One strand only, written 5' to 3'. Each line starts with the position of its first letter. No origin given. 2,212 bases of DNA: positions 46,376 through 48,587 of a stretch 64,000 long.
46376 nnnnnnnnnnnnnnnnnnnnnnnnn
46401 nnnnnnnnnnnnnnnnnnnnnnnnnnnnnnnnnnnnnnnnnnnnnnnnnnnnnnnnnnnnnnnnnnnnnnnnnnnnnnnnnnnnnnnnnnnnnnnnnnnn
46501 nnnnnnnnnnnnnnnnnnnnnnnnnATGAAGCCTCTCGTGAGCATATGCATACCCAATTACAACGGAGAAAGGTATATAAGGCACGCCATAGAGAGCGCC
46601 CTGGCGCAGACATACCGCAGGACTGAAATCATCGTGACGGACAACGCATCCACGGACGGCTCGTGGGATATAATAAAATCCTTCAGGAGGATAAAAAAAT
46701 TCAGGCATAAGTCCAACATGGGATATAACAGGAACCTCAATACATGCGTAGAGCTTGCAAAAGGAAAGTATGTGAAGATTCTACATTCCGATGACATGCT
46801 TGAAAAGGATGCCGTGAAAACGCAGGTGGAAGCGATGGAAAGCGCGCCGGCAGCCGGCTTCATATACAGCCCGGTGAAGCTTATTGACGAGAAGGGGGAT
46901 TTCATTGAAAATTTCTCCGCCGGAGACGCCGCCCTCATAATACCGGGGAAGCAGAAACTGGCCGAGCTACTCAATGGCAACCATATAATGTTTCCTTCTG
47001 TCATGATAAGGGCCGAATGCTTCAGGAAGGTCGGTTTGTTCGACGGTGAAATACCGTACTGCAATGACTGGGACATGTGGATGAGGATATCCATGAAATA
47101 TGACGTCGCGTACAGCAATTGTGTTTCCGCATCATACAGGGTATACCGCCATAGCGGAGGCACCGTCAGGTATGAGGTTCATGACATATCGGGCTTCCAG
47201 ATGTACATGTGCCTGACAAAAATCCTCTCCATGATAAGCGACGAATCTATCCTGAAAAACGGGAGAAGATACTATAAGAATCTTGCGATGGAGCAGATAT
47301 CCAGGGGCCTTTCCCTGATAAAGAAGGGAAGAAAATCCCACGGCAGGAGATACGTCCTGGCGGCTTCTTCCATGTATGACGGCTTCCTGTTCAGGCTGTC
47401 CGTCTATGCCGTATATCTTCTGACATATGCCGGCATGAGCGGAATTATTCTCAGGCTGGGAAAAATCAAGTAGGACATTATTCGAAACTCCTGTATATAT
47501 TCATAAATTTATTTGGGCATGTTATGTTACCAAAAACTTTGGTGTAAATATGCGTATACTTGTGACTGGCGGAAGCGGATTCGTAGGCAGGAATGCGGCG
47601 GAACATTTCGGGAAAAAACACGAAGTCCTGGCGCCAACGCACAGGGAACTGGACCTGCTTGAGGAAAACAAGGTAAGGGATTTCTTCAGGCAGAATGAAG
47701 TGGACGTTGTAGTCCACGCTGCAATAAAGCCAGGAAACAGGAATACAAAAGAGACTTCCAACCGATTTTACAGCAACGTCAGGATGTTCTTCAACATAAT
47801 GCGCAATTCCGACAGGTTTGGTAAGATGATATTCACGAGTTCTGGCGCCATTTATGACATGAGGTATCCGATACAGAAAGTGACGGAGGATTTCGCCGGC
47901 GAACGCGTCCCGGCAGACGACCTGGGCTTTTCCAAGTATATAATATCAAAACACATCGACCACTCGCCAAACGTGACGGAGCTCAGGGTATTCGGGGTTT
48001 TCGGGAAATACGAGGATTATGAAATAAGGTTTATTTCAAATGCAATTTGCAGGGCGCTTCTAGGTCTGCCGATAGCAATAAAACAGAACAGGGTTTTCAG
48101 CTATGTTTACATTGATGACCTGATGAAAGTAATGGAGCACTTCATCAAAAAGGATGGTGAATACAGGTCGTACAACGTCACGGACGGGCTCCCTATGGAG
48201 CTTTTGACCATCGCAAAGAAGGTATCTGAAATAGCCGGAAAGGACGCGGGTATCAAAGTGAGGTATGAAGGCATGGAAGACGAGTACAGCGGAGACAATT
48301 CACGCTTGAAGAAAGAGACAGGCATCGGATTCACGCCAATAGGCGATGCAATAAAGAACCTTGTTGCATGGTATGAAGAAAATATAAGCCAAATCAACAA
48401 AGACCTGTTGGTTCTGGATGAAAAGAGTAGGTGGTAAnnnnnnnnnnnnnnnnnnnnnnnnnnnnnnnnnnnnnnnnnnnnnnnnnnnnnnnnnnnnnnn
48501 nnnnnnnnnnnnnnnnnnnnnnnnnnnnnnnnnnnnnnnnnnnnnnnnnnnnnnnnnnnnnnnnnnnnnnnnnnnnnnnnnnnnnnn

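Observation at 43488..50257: CDP-3,6-dideoxyhexose pathway with a YerE-like ThDP enzyme: possible branched-chain (yersiniose-like) sugar in an archaeon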

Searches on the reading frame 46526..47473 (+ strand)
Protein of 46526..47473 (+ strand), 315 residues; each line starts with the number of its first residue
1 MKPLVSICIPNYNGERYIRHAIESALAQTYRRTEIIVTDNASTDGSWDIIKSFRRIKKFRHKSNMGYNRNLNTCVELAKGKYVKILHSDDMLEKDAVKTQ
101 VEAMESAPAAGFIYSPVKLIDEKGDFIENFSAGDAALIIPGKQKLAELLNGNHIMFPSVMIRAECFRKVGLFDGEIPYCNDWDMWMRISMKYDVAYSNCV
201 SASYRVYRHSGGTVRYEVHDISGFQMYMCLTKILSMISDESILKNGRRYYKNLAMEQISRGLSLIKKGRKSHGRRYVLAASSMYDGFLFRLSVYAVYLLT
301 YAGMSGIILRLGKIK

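Call 3: search_protein_families(library=pfam, proteins=[window:46526-47473:+])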
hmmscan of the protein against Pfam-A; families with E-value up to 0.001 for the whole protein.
window:46526-47473:+ (315 aa): 4 families
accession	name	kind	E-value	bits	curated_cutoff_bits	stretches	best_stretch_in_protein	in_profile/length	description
PF00535.33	Glycos_transf_2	-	5.2e-30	105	23.3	1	6-135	1-132/168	Glycosyl transferase family 2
PF10111.15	Glyco_tranf_2_2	-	2e-12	47.6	27.3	1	6-227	3-231/276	Glycosyltransferase like family 2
PF13641.12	Glyco_tranf_2_3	-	1.1e-08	35.8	27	1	5-188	3-194/230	Glycosyltransferase like family 2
PF13632.12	Glyco_trans_2_3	-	0.00097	19.4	27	0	82-213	1-128/198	Glycosyl transferase family group 2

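Call 4: search_protein_families(library=ncbifam, proteins=[window:46526-47473:+])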
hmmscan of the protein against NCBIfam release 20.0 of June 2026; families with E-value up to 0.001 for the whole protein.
window:46526-47473:+ (315 aa): 18 families
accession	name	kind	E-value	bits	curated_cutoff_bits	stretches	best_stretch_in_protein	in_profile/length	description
NF047683.1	TeichurnBiosyTuaG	equivalog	2e-23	83.3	400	1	2-210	5-209/252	teichuronic acid biosynthesis protein TuaG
NF053739.1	GlytfEpsEBac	equivalog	1.3e-19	70.3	450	1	3-207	1-203/265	glycosyltransferase EpsE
TIGR04283.1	glyco_like_mftF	equivalog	2.2e-18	66.6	182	1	5-212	1-194/221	TIGR04283 family arsenosugar biosynthesis glycosyltransferase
NF050050.1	ProtGlycPglI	equivalog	5.4e-16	58.8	500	1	3-253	2-246/306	GalNAc(5)-diNAcBac-PP-undecaprenol beta-1,3-glucosyltransferase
TIGR03937.1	PgaC_IcaA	equivalog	1.1e-15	57.5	422.3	1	3-152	45-196/407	poly-beta-1,6-N-acetyl-D-glucosamine synthase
NF007482.0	PRK10073.1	equivalog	1.4e-15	57.1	423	1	2-101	5-107/334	glycosyltransferase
TIGR03111.1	glyc2_xrt_Gpos1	hypoth_equivalog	1.3e-13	50.6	363.95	1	3-109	49-161/439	TIGR03111 family XrtG-associated glycosyltransferase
NF007453.0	PRK10018.1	equivalog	3.3e-11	43.3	382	1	2-196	5-197/280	colanic acid biosynthesis glycosyltransferase WcaA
TIGR04017.1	WcaA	equivalog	3.6e-11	43.2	495.75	1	2-196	4-196/279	colanic acid biosynthesis glycosyltransferase WcaA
NF038302.1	EPS_HpsE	equivalog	3.2e-09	36.2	300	1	6-118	4-125/307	hormogonium polysaccharide biosynthesis glycosyltransferase HpsE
NF041875.1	EPS_EpsD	equivalog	2.5e-07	30.4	370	1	5-108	1-108/325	exopolysaccharide biosynthesis glycosyltransferase EpsD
TIGR03965.1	mycofact_glyco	equivalog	6.1e-07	28.7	280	1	4-189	75-264/467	mycofactocin biosynthesis glycosyltransferase MftF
NF041394.1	GtaseAglG_Halo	equivalog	8e-07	28.6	440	1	5-109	3-112/304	glucosyl-dolichyl phosphate glucuronosyltransferase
NF038299.1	EPS_HpsN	equivalog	3.3e-06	26.3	425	1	3-123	1-129/317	hormogonium polysaccharide biosynthesis glycosyltransferase HpsN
TIGR04440.1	glyco_TIGR04440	domain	1e-05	25.4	70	1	5-108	2-110/215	TIGR00180 family glycosyltransferase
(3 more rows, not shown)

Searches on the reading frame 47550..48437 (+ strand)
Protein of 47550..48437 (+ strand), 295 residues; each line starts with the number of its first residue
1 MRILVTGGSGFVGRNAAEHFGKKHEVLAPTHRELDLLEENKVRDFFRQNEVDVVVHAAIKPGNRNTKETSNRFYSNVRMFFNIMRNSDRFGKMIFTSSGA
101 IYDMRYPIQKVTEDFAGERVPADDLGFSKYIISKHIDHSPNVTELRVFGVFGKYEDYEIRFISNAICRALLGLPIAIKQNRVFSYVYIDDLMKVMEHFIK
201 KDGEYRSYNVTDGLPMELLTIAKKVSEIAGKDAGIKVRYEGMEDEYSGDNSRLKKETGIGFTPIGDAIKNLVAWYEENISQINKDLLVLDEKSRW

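Call 3: search_protein_families(library=pfam, proteins=[window:47550-48437:+])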
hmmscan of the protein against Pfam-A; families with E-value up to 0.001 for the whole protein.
window:47550-48437:+ (295 aa): 4 families
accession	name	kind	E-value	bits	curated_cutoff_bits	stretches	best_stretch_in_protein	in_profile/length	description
PF01370.27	Epimerase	-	5.7e-25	88.6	20.9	1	3-210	1-239/240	NAD dependent epimerase/dehydratase family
PF04321.23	RmlD_sub_bind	-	1.2e-11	44.7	27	1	1-156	1-157/287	RmlD substrate binding domain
PF16363.11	GDP_Man_Dehyd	-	0.00018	21.5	27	0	33-241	58-274/332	GDP-mannose 4,6 dehydratase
PF01073.25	3Beta_HSD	-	0.00035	20.1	22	0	4-57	1-52/280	3-beta hydroxysteroid dehydrogenase/isomerase family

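Call 4: search_protein_families(library=ncbifam, proteins=[window:47550-48437:+])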
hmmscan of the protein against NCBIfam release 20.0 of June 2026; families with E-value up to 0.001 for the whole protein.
window:47550-48437:+ (295 aa): 11 families
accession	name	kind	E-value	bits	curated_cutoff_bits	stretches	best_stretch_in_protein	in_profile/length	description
TIGR02197.1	heptose_epim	equivalog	2.6e-13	49.8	274.6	1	3-243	1-272/316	ADP-glyceromanno-heptose 6-epimerase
TIGR01179.1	galE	equivalog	5.2e-13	48.5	262.3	1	33-256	53-304/332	UDP-glucose 4-epimerase GalE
NF047922.1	GDPFucSynFcl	equivalog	1e-12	48.2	500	1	2-113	4-119/308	GDP-L-fucose synthase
NF047837.1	UDPAcbARedWbcJ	equivalog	1.5e-09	37.3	500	1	1-203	1-186/372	UDP-2-acetamido-2,6-beta-L-arabino-hexul-4-ose reductase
TIGR01181.1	dTDP_gluc_dehyt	equivalog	2.9e-09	36.5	365.1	1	35-280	58-316/321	dTDP-glucose 4,6-dehydratase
TIGR01214.1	rmlD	equivalog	9.6e-08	31.4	224.05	1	2-230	1-227/285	dTDP-4-dehydrorhamnose reductase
NF005754.0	PRK07578.1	equivalog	3.3e-05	23.8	167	1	1-58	1-63/200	short chain dehydrogenase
NF007956.0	PRK10675.1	subfamily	4.2e-05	22.8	394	0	28-134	51-158/338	UDP-glucose 4-epimerase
NF043036.1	ErythonDh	equivalog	6.3e-05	22.3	325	0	1-32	1-32/321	D-erythronate dehydrogenase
TIGR01777.1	yfcH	hypoth_equivalog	0.00011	21.9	207.35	0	3-63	1-70/292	TIGR01777 family oxidoreductase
TIGR03466.1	HpnA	hypoth_equivalog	0.00062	18.7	367.65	0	1-112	1-127/327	hopanoid-associated sugar epimerase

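Call 31: search_solved_structures(query=window:47550-48437:+, max_evalue=0.001, show_alignments=1)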
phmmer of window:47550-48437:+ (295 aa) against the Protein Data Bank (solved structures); distinct sequences matched with E-value up to 0.001: 35.
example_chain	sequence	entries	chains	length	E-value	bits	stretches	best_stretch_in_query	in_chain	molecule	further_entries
9gpi_D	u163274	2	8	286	1.3e-10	44.7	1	3-114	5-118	dTDP-4-dehydrorhamnose reductase, putative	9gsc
8w3u_A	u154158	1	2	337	2.5e-08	37.3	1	2-193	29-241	dTDP-glucose 4,6-dehydratase related protein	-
9ar1_A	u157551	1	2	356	3e-08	37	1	2-193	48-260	dTDP-glucose 4,6-dehydratase related protein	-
5u4q_A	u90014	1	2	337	4.9e-08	36.3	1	32-277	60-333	dTDP-glucose 4,6-dehydratase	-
3sxp_A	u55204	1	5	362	1.5e-06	31.4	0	74-197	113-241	ADP-L-glycero-D-mannoheptose-6-epimerase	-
2hun_A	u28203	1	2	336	1.8e-06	31.2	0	139-278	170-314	336aa long hypothetical dTDP-glucose 4,6-dehydratase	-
7anh_A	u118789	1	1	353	2.7e-06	30.6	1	2-108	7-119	GDP-L-fucose synthase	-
8rdi_A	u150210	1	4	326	3.2e-06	30.3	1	49-239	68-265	SDR family NAD(P)-dependent oxidoreductase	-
8rdg_A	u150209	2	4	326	4.3e-06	29.9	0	49-239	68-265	SDR family NAD(P)-dependent oxidoreductase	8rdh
7cxt_A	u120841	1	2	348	1.9e-05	27.8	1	2-104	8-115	GDP-L-fucose synthase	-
7anc_A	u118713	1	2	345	1.9e-05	27.8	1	2-104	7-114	GDP-L-fucose synthase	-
7m13_A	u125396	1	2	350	1.9e-05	27.8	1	2-104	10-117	GDP-L-fucose synthase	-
4e5y_A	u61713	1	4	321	2.7e-05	27.3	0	1-103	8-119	GDP-L-fucose synthase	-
4bkp_A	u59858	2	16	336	3.1e-05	27.1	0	1-103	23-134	GDP-L-FUCOSE SYNTHASE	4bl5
1bws_A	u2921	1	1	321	4.1e-05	26.7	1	2-104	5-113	PROTEIN (GDP-4-KETO-6-DEOXY-D-MANNOSE EPIMERASE/REDUCTASE)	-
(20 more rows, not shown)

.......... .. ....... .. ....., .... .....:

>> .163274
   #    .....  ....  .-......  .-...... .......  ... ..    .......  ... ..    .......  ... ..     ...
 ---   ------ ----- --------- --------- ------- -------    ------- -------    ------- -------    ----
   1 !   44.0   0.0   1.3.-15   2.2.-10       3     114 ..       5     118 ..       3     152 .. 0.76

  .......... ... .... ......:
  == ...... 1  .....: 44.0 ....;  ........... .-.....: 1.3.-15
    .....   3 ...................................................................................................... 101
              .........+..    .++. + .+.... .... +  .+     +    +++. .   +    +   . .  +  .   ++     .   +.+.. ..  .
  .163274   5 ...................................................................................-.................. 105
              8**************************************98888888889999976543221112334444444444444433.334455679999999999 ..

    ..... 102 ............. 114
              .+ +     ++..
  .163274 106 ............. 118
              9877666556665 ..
